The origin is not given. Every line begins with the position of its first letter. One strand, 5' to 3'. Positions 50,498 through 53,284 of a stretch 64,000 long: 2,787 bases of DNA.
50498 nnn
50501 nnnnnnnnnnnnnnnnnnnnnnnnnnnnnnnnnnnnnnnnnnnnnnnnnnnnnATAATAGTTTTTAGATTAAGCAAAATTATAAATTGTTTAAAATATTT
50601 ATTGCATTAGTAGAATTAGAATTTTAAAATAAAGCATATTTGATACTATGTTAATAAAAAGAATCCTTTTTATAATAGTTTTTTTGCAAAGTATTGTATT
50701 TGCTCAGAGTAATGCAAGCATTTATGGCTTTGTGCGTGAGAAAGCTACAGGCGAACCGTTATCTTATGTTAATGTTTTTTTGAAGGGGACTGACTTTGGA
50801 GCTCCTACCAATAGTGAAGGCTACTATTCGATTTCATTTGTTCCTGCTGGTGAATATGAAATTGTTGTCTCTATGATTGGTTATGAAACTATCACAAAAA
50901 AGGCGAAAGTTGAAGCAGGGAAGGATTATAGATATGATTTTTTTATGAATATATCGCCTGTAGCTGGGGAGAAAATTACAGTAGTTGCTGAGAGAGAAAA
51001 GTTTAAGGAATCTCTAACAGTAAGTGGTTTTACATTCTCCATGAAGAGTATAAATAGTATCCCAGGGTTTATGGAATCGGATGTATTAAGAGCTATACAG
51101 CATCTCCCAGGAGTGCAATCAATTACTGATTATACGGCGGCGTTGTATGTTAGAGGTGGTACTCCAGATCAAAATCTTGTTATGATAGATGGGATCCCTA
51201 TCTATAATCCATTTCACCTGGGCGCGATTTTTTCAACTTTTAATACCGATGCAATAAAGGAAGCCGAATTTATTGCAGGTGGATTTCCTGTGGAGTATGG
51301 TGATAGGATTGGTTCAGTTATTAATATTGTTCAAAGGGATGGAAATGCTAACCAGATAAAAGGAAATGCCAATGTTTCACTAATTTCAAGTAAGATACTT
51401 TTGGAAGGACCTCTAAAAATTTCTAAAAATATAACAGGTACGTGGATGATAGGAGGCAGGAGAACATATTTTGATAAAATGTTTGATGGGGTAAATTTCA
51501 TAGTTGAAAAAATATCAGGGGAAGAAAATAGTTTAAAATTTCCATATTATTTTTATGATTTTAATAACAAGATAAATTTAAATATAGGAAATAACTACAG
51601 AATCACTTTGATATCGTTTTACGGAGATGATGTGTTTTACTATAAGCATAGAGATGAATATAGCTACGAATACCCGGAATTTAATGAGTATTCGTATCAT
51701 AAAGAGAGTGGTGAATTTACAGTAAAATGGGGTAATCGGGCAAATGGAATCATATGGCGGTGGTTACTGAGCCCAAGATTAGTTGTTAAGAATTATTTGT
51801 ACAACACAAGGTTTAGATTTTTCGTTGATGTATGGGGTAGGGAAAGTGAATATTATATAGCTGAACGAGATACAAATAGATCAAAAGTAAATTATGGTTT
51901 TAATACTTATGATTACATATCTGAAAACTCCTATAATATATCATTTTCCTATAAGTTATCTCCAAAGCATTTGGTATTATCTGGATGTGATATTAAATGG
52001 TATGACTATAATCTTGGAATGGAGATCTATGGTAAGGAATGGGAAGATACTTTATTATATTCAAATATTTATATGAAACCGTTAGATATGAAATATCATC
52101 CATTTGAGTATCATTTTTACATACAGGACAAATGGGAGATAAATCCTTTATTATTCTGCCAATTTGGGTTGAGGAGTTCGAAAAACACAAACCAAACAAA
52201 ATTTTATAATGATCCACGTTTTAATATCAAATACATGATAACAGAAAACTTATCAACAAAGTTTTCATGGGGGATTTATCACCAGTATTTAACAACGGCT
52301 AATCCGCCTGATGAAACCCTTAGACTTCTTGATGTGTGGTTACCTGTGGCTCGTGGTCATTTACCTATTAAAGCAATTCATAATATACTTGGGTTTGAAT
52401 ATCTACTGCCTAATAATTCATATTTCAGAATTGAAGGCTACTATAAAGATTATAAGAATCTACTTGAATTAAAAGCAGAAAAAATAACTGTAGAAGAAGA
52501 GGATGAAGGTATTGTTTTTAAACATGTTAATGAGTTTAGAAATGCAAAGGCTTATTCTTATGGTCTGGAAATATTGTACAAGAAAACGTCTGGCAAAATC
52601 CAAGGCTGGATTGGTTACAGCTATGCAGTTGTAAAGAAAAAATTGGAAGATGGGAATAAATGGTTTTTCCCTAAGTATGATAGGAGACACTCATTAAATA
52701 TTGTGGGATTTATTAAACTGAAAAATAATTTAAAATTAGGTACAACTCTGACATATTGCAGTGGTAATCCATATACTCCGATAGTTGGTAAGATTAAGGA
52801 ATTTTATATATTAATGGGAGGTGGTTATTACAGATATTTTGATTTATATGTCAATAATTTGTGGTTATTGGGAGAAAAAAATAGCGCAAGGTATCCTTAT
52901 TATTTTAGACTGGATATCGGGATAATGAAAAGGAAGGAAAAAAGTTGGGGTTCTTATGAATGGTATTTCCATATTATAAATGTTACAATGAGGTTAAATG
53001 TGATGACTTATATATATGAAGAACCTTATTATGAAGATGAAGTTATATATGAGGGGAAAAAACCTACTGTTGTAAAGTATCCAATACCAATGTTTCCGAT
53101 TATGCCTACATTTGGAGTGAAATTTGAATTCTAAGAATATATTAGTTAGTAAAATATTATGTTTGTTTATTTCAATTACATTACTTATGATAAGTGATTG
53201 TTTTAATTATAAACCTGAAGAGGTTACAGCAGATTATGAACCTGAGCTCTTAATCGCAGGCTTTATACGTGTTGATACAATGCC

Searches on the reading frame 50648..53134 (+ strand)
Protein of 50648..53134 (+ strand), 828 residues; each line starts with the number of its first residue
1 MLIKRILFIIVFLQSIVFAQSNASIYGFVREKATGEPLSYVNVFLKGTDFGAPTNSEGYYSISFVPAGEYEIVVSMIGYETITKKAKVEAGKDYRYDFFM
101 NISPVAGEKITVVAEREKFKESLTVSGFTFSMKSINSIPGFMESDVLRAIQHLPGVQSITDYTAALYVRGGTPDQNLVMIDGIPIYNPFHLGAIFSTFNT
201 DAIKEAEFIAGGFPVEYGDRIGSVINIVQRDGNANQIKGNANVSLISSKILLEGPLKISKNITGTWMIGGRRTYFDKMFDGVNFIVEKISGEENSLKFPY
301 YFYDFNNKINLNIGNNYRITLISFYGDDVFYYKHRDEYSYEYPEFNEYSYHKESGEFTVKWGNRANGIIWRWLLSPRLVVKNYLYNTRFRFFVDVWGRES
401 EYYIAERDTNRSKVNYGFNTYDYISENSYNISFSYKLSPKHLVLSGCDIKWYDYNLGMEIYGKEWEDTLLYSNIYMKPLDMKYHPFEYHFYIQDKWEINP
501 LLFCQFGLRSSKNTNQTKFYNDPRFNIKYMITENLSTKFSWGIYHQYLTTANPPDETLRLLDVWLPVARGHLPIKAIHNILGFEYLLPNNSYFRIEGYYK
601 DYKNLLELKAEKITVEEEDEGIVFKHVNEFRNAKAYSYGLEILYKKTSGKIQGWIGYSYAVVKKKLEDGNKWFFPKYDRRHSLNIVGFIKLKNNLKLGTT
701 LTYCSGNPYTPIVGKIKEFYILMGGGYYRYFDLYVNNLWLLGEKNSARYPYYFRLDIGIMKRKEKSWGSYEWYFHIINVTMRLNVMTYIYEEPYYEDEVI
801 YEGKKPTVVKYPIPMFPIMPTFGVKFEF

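Call 52: find_encoding_contigs(protein=window:50648-53134:+, flank=10000, max_places=2)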
Protein window:50648-53134:+ (828 aa): no gene with exactly this product is on record in the collection.

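Call 53: search_protein_families(library=pfam, max_evalue=0.00001, proteins=[window:50648-53134:+])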
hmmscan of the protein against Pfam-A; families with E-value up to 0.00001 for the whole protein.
window:50648-53134:+ (828 aa): 3 families
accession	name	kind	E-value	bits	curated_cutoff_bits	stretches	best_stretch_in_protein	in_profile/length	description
PF13715.12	CarbopepD_reg_2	-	3.8e-18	65.7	32.2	1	25-101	1-77/88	CarboxypepD_reg-like domain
PF13620.12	CarboxypepD_reg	-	2.4e-16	60.3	32.3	1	24-100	1-81/82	Carboxypeptidase regulatory-like domain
PF07715.20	Plug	-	1.5e-09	38.8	23.9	1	143-220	22-103/107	TonB-dependent Receptor Plug Domain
